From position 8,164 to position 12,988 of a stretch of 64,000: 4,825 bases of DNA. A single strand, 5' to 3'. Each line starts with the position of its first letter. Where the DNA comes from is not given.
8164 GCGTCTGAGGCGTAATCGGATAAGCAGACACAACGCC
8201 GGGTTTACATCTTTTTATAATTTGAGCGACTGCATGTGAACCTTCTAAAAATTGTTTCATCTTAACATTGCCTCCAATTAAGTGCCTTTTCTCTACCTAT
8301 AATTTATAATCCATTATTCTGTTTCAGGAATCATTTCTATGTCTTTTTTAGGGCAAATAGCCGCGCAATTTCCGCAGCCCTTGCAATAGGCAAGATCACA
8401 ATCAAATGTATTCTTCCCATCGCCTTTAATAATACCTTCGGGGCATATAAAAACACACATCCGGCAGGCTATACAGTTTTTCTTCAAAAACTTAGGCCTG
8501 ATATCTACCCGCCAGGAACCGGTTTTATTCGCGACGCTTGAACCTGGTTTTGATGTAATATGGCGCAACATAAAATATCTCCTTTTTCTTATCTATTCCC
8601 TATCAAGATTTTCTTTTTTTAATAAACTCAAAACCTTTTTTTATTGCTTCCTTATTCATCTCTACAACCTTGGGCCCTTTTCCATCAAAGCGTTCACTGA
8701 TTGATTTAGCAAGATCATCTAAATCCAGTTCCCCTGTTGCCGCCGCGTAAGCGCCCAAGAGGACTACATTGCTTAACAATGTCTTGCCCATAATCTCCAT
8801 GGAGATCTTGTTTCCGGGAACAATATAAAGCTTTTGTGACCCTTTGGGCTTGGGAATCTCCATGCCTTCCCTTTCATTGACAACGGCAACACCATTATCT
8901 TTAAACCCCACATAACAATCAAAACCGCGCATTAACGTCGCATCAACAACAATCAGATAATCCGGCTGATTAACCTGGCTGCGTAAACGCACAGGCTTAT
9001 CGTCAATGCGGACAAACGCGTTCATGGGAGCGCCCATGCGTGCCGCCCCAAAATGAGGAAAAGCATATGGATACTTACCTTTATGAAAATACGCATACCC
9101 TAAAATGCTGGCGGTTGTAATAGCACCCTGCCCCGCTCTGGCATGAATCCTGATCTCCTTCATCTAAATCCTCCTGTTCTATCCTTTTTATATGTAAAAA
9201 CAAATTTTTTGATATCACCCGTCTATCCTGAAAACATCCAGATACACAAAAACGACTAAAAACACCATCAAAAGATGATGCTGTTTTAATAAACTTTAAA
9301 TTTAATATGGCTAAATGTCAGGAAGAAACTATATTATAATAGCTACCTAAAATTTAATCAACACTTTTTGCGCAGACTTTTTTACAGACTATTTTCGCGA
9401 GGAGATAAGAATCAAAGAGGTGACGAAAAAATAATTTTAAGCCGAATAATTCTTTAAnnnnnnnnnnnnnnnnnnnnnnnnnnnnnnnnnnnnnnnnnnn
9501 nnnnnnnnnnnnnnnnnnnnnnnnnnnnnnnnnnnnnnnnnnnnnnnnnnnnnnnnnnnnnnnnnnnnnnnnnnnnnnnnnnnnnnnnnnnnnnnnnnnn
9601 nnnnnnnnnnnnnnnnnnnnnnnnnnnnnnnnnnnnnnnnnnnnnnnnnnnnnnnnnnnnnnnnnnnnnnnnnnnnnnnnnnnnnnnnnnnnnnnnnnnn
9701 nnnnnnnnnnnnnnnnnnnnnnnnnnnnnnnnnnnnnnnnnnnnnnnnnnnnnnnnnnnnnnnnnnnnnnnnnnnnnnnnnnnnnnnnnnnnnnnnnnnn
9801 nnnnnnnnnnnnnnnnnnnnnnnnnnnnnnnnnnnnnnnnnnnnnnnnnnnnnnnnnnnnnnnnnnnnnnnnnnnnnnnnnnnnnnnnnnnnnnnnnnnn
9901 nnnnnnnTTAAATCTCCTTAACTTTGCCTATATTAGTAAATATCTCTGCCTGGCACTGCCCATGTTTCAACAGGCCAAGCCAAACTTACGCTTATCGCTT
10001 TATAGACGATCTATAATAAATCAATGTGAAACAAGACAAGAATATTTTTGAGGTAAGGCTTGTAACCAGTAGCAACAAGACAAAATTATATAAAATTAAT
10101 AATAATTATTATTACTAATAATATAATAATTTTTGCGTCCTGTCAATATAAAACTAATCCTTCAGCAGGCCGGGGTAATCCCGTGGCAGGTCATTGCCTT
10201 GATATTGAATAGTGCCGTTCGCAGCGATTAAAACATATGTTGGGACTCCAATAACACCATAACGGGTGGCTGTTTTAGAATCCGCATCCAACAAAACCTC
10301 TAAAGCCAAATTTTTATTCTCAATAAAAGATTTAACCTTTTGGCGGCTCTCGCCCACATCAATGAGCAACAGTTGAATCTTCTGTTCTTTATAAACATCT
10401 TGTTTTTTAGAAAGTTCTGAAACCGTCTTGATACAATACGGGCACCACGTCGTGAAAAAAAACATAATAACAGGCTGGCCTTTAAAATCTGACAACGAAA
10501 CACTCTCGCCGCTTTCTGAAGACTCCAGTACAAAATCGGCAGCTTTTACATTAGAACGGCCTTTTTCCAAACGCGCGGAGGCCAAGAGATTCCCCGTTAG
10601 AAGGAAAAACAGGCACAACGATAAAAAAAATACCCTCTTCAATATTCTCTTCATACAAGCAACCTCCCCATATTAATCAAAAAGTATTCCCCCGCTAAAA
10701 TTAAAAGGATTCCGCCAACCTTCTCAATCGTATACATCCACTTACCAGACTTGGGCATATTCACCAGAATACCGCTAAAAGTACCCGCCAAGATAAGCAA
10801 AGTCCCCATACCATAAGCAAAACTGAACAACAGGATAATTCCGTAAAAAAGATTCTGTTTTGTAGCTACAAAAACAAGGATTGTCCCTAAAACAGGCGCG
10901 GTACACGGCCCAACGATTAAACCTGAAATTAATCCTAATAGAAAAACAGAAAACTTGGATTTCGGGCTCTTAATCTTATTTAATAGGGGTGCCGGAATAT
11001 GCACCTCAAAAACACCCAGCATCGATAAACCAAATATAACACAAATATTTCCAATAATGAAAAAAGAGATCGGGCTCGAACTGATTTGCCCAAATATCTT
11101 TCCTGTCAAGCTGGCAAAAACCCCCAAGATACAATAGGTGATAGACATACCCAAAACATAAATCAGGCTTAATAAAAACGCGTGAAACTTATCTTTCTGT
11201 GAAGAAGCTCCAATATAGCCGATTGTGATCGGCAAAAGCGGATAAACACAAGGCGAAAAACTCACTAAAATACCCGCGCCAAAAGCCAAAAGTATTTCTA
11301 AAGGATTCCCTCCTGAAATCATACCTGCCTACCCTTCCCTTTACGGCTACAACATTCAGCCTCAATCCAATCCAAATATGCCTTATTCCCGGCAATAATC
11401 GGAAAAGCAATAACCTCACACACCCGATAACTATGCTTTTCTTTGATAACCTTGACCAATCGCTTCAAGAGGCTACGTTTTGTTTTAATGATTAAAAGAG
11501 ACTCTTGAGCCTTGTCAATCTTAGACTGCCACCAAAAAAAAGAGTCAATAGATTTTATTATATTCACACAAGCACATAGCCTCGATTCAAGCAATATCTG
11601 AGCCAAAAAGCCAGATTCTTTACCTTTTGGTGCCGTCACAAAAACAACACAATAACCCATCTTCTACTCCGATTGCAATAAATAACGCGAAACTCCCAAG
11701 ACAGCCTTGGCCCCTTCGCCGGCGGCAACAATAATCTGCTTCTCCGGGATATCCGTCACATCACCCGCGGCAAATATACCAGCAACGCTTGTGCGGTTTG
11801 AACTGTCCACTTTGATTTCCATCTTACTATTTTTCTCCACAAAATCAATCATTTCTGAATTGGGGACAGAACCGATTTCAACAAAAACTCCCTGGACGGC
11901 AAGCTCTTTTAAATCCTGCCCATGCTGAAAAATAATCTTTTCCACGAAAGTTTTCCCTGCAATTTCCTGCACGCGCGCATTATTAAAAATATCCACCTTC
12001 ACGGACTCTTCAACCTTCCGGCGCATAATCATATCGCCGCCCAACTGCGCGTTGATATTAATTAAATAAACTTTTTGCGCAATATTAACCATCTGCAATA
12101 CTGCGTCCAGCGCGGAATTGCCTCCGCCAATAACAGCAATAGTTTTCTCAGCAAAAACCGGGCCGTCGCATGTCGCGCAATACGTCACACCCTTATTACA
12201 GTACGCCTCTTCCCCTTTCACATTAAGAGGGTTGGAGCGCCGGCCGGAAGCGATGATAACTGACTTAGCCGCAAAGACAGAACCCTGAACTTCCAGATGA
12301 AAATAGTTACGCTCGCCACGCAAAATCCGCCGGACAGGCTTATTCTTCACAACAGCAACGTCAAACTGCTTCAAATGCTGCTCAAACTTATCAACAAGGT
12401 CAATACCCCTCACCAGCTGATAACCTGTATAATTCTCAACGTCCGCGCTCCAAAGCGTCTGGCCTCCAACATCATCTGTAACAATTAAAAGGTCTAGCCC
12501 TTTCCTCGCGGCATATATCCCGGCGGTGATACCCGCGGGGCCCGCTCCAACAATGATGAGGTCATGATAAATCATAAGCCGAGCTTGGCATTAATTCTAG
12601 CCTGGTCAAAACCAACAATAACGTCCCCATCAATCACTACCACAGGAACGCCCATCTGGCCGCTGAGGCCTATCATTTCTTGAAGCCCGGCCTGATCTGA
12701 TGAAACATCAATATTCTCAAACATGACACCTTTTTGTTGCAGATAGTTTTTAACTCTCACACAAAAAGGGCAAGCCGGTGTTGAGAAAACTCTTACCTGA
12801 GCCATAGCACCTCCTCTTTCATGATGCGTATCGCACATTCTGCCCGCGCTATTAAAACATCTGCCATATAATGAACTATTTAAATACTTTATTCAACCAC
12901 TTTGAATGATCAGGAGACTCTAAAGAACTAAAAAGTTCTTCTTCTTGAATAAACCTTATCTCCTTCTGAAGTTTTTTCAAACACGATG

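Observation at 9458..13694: Fur/PerR-family regulator downstream of a six-gene thiol-redox operon, with a perfect 18-bp AT palindrome over its own promoter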

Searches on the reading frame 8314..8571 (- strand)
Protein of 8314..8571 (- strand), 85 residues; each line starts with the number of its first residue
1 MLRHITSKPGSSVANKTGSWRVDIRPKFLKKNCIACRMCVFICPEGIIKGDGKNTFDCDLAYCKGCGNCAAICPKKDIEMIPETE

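Call 3: search_protein_families(library=pfam, proteins=[window:8314-8571:-], max_evalue=0.01)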
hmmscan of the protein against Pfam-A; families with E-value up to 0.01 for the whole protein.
window:8314-8571:- (85 aa): 15 families
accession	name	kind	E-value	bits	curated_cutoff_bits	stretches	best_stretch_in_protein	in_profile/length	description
PF00037.32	Fer4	-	7e-09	35.6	21.1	2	31-49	6-24/24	4Fe-4S binding domain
PF14697.11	Fer4_21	-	3.1e-08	34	35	1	30-80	5-59/59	4Fe-4S dicluster domain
PF13187.11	Fer4_9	-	4.9e-08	33.3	27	2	32-76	1-50/52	4Fe-4S dicluster domain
PF12838.12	Fer4_7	-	8.1e-08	33.1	27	1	32-76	1-51/52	4Fe-4S dicluster domain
PF12837.12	Fer4_6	-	1.1e-07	31.9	25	1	27-48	3-24/24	4Fe-4S binding domain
PF13237.11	Fer4_10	-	1.9e-06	28.1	25.5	2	28-74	4-53/53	4Fe-4S dicluster domain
PF13484.11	Fer4_16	-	3.9e-06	28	30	1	32-55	1-23/66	4Fe-4S double cluster binding domain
PF13534.11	Fer4_17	-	9.1e-06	26.6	22.2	1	29-47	42-60/61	4Fe-4S dicluster domain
PF12797.12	Fer4_2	-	9.4e-06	25.7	24.5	1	27-45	4-22/22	4Fe-4S binding domain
PF25160.1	LdpA_Fe-S-bd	-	1.5e-05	25.1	27.6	1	61-81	26-46/49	LdpA Fe-S cluster-binding domain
PF12800.12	Fer4_4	-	0.00029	21.4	24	0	62-75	3-16/17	4Fe-4S binding domain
PF13183.11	Fer4_8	-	0.00079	20.4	27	0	30-47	51-68/68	4Fe-4S dicluster domain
PF12798.12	Fer4_3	-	0.0012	20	27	0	63-75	1-13/15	4Fe-4S binding domain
PF13746.11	Fer4_18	-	0.0043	17.7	27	0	21-74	49-96/114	4Fe-4S dicluster domain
PF17179.9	Fer4_22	-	0.0048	18.2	27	0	59-75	77-93/95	4Fe-4S dicluster domain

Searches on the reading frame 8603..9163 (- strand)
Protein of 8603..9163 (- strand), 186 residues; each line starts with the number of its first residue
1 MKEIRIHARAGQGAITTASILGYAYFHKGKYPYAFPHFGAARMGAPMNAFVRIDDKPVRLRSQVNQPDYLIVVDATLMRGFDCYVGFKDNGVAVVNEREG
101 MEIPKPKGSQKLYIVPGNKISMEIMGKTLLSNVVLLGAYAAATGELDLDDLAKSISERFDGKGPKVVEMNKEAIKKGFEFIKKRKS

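Call 3: search_protein_families(library=pfam, proteins=[window:8603-9163:-], max_evalue=0.01)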
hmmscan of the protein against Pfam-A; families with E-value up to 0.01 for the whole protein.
window:8603-9163:- (186 aa): 1 family
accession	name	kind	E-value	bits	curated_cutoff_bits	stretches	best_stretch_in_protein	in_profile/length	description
PF01558.24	POR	-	3.6e-39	135.1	27.4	1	10-179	1-173/173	Pyruvate ferredoxin/flavodoxin oxidoreductase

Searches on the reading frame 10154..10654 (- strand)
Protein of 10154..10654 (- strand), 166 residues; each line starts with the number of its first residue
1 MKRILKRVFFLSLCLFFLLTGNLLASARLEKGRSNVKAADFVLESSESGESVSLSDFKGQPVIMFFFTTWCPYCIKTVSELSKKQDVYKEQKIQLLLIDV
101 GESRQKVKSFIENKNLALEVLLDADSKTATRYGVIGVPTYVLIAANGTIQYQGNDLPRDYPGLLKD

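Call 3: search_protein_families(library=pfam, proteins=[window:10154-10654:-], max_evalue=0.01)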
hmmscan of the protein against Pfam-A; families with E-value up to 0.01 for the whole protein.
window:10154-10654:- (166 aa): 9 families
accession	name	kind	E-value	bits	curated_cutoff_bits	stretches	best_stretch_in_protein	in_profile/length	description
PF00578.27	AhpC-TSA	-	3.8e-25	88.6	26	1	37-151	4-123/124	AhpC/TSA family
PF08534.16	Redoxin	-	1.8e-20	73.7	26.6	1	35-154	3-133/148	Redoxin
PF13098.12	Thioredoxin_2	-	2.2e-11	44.5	27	1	58-150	4-88/104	Thioredoxin-like domain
PF13905.12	Thioredoxin_8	-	2.3e-10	41.1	27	1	59-149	1-94/94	Thioredoxin-like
PF00085.26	Thioredoxin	-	7.8e-07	29.5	23.5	1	59-109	18-67/103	Thioredoxin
PF01323.26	DSBA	-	1.8e-05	25.1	25.6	1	82-155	114-181/191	DSBA-like thioredoxin domain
PF02630.20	SCO1-SenC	-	7.5e-05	23.1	22.8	1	46-98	8-63/134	SCO1/SenC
PF13192.12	Thioredoxin_3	-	0.00026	21.4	24.8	0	105-154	18-64/76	Thioredoxin domain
PF00462.30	Glutaredoxin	-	0.0067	17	22.9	0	63-94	1-32/60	Glutaredoxin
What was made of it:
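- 10154..10654 (-): Exported TlpA/ResA-like thiol:disulfide oxidoreductase (WCPYC). AhpC-TSA 3.8e-25 and Redoxin (call 3).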

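Call 16: search_protein_families(library=ncbifam, proteins=[window:10154-10654:-], max_evalue=0.001)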
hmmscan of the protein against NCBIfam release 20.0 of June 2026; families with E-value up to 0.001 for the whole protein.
window:10154-10654:- (166 aa): 17 families
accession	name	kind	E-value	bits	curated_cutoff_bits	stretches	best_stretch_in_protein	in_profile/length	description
NF002854.0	PRK03147.1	subfamily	7.8e-24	84.5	170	1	11-150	17-153/176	thiol-disulfide oxidoreductase ResA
NF041202.1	StoA_CxxC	exception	4.1e-18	65.8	210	1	6-150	3-145/163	endospore biogenesis thiol-disulfide oxidoreductase StoA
NF006960.0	PRK09437.1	equivalog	3.2e-12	46.6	140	1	37-140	9-111/156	thioredoxin-dependent thiol peroxidase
TIGR00385.1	dsbE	subfamily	1.1e-09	38.1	123.15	1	56-152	60-153/173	DsbE family thiol:disulfide interchange protein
NF047696.1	ThlDiSintTplARhiz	equivalog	1.1e-08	35.1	230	1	46-147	84-191/219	thiol:disulfide interchange protein TlpA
NF011941.0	PRK15412.1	equivalog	1.9e-08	34.1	359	1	38-152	45-158/185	thiol:disulfide interchange protein DsbE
NF041054.1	WAxxUGC_long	equivalog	6.9e-08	32.2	300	1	34-150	80-195/354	ResA-like WAxxUGC motif-containing protein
NF043050.1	DisulfRedDsbH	equivalog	1.2e-06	28.7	190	1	1-150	1-142/166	disulfide reductase DsbH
NF040769.1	SelL_rel_redox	subfamily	1.5e-06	28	120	1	45-133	9-99/173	SelL-related redox protein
TIGR01068.1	thioredoxin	equivalog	5.1e-06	26.6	96.8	0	59-106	14-60/101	thioredoxin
NF053656.1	redoxin_TUGYCR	domain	2.7e-05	24.1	100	1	39-134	7-105/146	TUGYCR motif thioredoxin fold (seleno)protein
NF010625.0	PRK14018.1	equivalog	2.9e-05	22.8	522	1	47-151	46-154/521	bifunctional peptide-methionine (S)-S-oxide reductase MsrA/peptide-methionine (R)-S-oxide reductase MsrB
TIGR00411.1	redox_disulf_1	equivalog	3.1e-05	23.9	92.75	0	115-150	32-64/82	MJ0307 family thioredoxin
TIGR01126.1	pdi_dom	equivalog_domain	3.4e-05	24.1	107.2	0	59-108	14-65/105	protein disulfide-isomerase domain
NF045694.1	seleno_TsoB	exception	7.7e-05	21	805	1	56-148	471-548/572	rhodanese/DsbD fusion-like selenoprotein TsoB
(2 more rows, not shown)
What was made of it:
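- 10154..10654 (-): The best NCBIfam hit is ResA, below its cutoff (call 16).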

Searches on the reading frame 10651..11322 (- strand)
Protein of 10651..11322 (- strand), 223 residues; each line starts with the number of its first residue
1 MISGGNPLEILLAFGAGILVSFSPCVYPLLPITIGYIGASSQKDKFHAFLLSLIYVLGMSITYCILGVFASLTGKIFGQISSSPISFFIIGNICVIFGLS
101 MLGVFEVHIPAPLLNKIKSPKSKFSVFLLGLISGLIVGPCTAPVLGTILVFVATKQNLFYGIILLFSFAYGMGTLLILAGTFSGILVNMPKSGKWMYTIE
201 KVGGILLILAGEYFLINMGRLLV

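Call 3: search_protein_families(library=pfam, proteins=[window:10651-11322:-], max_evalue=0.01)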
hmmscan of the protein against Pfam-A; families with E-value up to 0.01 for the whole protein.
window:10651-11322:- (223 aa): 2 families
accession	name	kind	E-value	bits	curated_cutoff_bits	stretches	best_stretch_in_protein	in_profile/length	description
PF02683.22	DsbD_TM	-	5.4e-46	157.1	27.1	1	10-210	5-210/219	Cytochrome C biogenesis protein transmembrane domain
PF13386.12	DsbD_2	-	1.1e-12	48.7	24.9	1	13-211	2-197/199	Cytochrome C biogenesis protein transmembrane region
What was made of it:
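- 10651..11322 (-): CcdA/DsbD-type transmembrane thiol-disulfide electron transporter. PF02683 5.4e-46 (call 3)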

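Call 16: search_protein_families(library=ncbifam, proteins=[window:10651-11322:-], max_evalue=0.001)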
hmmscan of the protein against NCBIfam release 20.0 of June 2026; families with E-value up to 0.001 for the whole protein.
window:10651-11322:- (223 aa): 2 families
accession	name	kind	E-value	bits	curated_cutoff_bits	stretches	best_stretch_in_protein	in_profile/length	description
NF001419.0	PRK00293.1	subfamily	6.8e-44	150.4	330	1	7-210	169-377/574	protein-disulfide reductase DsbD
NF045694.1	seleno_TsoB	exception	4.5e-40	137.3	805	1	11-216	186-392/572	rhodanese/DsbD fusion-like selenoprotein TsoB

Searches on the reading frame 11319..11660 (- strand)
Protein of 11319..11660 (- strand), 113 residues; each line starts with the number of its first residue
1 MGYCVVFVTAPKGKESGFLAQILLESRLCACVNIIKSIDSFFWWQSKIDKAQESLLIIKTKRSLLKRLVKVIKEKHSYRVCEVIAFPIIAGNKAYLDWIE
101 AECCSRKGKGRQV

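Call 3: search_protein_families(library=pfam, proteins=[window:11319-11660:-], max_evalue=0.01)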
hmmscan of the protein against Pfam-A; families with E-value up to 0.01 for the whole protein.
window:11319-11660:- (113 aa): 1 family
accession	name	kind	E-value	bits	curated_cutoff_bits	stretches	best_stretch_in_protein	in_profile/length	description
PF03091.20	CutA1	-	3.4e-33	113.8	22.4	1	4-101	1-98/99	CutA1 divalent ion tolerance protein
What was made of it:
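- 11319..11660 (-): CutA. PF03091 3.4e-33 (call 3)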

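Call 16: search_protein_families(library=ncbifam, proteins=[window:11319-11660:-], max_evalue=0.001)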
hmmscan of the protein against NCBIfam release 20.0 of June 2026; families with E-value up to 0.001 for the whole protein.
window:11319-11660:- (113 aa): 2 families
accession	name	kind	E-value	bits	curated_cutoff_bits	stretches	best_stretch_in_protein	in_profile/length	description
NF041095.1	dival_cat_tol_CutA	equivalog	8.5e-25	86.8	120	1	4-101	2-98/100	divalent-cation tolerance protein CutA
NF007930.0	PRK10645.1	equivalog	4e-21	75.2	145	1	4-101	14-111/114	divalent cation tolerance protein CutA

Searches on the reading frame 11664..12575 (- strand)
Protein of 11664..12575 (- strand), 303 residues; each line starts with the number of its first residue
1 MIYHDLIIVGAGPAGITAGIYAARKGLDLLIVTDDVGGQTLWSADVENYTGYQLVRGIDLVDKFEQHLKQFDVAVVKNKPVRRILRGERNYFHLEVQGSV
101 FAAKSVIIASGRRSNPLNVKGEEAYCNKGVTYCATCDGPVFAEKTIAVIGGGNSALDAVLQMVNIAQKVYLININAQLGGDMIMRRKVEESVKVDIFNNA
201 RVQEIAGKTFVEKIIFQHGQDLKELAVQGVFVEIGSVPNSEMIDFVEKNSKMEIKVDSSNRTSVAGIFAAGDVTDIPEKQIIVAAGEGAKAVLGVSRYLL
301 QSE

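Call 3: search_protein_families(library=pfam, proteins=[window:11664-12575:-], max_evalue=0.01)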
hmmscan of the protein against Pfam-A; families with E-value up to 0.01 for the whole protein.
window:11664-12575:- (303 aa): 13 families
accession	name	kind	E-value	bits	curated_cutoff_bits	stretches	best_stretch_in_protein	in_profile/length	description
PF07992.20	Pyr_redox_2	-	4.7e-38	131.7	26.1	1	5-286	2-289/291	Pyridine nucleotide-disulphide oxidoreductase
PF13738.12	Pyr_redox_3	-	2e-23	83.6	30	2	62-271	85-305/305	Pyridine nucleotide-disulphide oxidoreductase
PF12831.13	FAD_oxidored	-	6.5e-10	39.3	27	1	5-70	1-70/416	FAD dependent oxidoreductase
PF03486.20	HI0933_like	-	2.4e-09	37.4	50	1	59-116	110-168/244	HI0933-like protein Rossmann domain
PF00070.33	Pyr_redox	-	4.2e-08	34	22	1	146-216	2-79/82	Pyridine nucleotide-disulphide oxidoreductase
PF00890.30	FAD_binding_2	-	1e-06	28.7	20.4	1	5-49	1-47/414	FAD binding domain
PF01946.23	Thi4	-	2.4e-05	24.1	26.2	1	4-36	18-51/235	Thi4 family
PF13450.12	NAD_binding_8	-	2.6e-05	24.8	21.9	1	8-41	1-36/68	NAD(P)-binding Rossmann-like domain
PF01134.28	GIDA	-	0.0017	17.9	22.1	1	5-35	1-31/391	Glucose inhibited division protein A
PF00743.25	FMO-like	-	0.0037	16.2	22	1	140-213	180-249/532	Flavin-binding monooxygenase-like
PF01494.25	FAD_binding_3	-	0.0073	16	22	0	5-65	3-63/349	FAD binding domain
PF05834.18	Lycopene_cycl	-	0.0076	15.8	23.4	0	5-53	1-55/380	Lycopene cyclase protein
PF13434.12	Lys_Orn_oxgnase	-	0.0088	15.7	21.3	0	90-168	130-213/339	L-lysine 6-monooxygenase/L-ornithine 5-monooxygenase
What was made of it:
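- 11664..12575 (-): Thioredoxin-reductase / AhpF-C-terminal-like flavoprotein. Pyr_redox_2 4.7e-38 (call 3).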

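Call 16: search_protein_families(library=ncbifam, proteins=[window:11664-12575:-], max_evalue=0.001)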
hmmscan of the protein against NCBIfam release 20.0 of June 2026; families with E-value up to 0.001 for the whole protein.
window:11664-12575:- (303 aa): 70 families (the best 25 are shown)
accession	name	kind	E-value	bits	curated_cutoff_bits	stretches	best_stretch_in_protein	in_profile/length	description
TIGR03140.1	AhpF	equivalog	2.5e-86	290.3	502.9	1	4-300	213-513/515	alkyl hydroperoxide reductase subunit F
TIGR01292.1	TRX_reduct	equivalog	1.9e-81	273.2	343.45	1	4-299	1-300/300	thioredoxin-disulfide reductase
TIGR03143.1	AhpF_homolog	hypoth_equivalog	1.2e-48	166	687.65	1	4-301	5-310/555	putative alkyl hydroperoxide reductase F subunit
NF007614.0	PRK10262.1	equivalog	7.1e-44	150.2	644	1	5-299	8-314/321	thioredoxin-disulfide reductase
TIGR04018.1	Bthiol_YpdA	hypoth_equivalog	4.8e-19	68.3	339.9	2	69-275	81-290/316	YpdA family putative bacillithiol disulfide reductase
TIGR01350.1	lipoamide_DH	equivalog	1.6e-15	56.8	408.8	2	99-277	128-312/461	dihydrolipoyl dehydrogenase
NF004943.0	PRK06292.2-1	equivalog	1.4e-14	53.8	432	1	100-274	129-308/456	dihydrolipoyl dehydrogenase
NF004945.0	PRK06292.2-3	equivalog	6.4e-14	51.7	494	1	94-274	121-305/457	dihydrolipoyl dehydrogenase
NF003585.0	PRK05249.1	equivalog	7.8e-14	51.1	465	1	3-40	6-45/464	Si-specific NAD(P)(+) transhydrogenase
TIGR02053.1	MerA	equivalog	1.1e-12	47.7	454.45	1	93-291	118-324/465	mercury(II) reductase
NF004776.0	PRK06116.1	equivalog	1.7e-12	47.1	480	1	92-277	121-308/450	glutathione-disulfide reductase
NF009409.0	PRK12770.1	subfamily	3e-12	46.3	343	1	7-301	22-352/360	putative glutamate synthase subunit beta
NF040505.1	ArsO_flavin_mono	equivalog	5.5e-12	45.8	425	1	5-175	2-192/346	ArsO family NAD(P)H-dependent flavin-containing monooxygenase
NF004991.0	PRK06370.1-3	subfamily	1.5e-11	43.6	620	1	94-274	156-342/509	FAD-containing oxidoreductase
TIGR01316.1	gltA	equivalog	2.1e-11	43.3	471.75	1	212-299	361-449/449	NADPH-dependent glutamate synthase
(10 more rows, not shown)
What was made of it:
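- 11664..12575 (-): AhpF scores 290 bits and TRX_reduct 273 bits, both below their equivalog cutoffs (call 16).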

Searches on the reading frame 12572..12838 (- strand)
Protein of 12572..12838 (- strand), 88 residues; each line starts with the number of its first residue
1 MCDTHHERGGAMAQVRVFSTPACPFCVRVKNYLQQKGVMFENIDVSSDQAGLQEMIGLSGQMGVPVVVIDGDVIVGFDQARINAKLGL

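Call 3: search_protein_families(library=pfam, proteins=[window:12572-12838:-], max_evalue=0.01)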
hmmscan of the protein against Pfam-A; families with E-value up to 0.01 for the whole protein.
window:12572-12838:- (88 aa): 5 families
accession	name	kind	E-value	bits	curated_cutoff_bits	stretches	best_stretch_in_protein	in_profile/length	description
PF00462.30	Glutaredoxin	-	1.7e-19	70.2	22.9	1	15-74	1-60/60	Glutaredoxin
PF13417.12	GST_N_3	-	1.9e-07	31.8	22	1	18-75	2-58/75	Glutathione S-transferase, N-terminal domain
PF05768.20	Glrx-like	-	2.9e-05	24.8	26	1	15-71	2-57/77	Glutaredoxin-like domain (DUF836)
PF13409.12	GST_N_2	-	0.00012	23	25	1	22-77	1-60/70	Glutathione S-transferase, N-terminal domain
PF13192.12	Thioredoxin_3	-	0.0036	17.7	24.8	1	14-74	2-60/76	Thioredoxin domain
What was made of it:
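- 12572..12838 (-): Glutaredoxin-like protein (YruB family). Pfam Glutaredoxin 1.7e-19 (call 3).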

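Call 16: search_protein_families(library=ncbifam, proteins=[window:12572-12838:-], max_evalue=0.001)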
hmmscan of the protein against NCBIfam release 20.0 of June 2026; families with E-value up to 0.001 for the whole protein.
window:12572-12838:- (88 aa): 19 families
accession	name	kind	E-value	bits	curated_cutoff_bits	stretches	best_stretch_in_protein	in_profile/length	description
TIGR02196.1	GlrX_YruB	hypoth_equivalog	4.2e-25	88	88.55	1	14-86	1-73/74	glutaredoxin-like protein, YruB-family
NF041212.1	Uxx_star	subfamily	1.2e-17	63.9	66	1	15-79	1-66/70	Uxx-star family glutaredoxin-like (seleno)protein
NF007923.0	PRK10638.1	equivalog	6.4e-16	58.2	129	1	12-79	1-68/83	glutaredoxin 3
TIGR02190.1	GlrX-dom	hypoth_equivalog_domain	1.5e-14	53.7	99.3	1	13-79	8-73/79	glutaredoxin-family domain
TIGR02181.1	GRX_bact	equivalog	1.8e-14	53.7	90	1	15-79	1-66/80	glutaredoxin 3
NF045501.1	HUGP_GUXX-star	exception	7.6e-12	45.2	325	1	11-78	163-231/236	HUGP/GUXX-star fusion selenoprotein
NF041114.2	gluta_UXX_star_1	equivalog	8.2e-12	45.2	72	1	16-78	2-65/70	UXX-star selenoprotein family 1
TIGR02194.1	GlrX_NrdH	subfamily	6.5e-11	42.3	85.75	1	15-84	1-70/72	glutaredoxin-like protein NrdH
NF041211.1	gluta_UXX_star_2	equivalog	7.3e-11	41.9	100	1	17-78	3-65/71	UXX-star (seleno)protein family 2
TIGR02200.1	GlrX_actino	hypoth_equivalog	7.6e-11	42.3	89.5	1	15-84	2-73/77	mycoredoxin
NF047338.1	gluta_UXX_star_3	exception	2.1e-09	37.3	97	1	17-75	3-62/70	UXX-star (seleno)protein family 3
TIGR02180.1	GRX_euk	equivalog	2.8e-09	37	87.25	1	15-80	1-71/84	glutaredoxin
TIGR00411.1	redox_disulf_1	equivalog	1.6e-05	24.9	92.75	1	14-75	2-66/82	MJ0307 family thioredoxin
NF008401.0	PRK11200.1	equivalog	2.9e-05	24.2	84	1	14-79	2-74/87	GrxA family glutaredoxin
TIGR02189.1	GlrX-like_plant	paralog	0.0001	22.2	93.8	1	14-79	9-77/99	glutaredoxin-like family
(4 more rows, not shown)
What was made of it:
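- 12572..12838 (-): TIGR02196 GlrX_YruB scores 88.0 bits against a cutoff of 88.55 (call 16).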
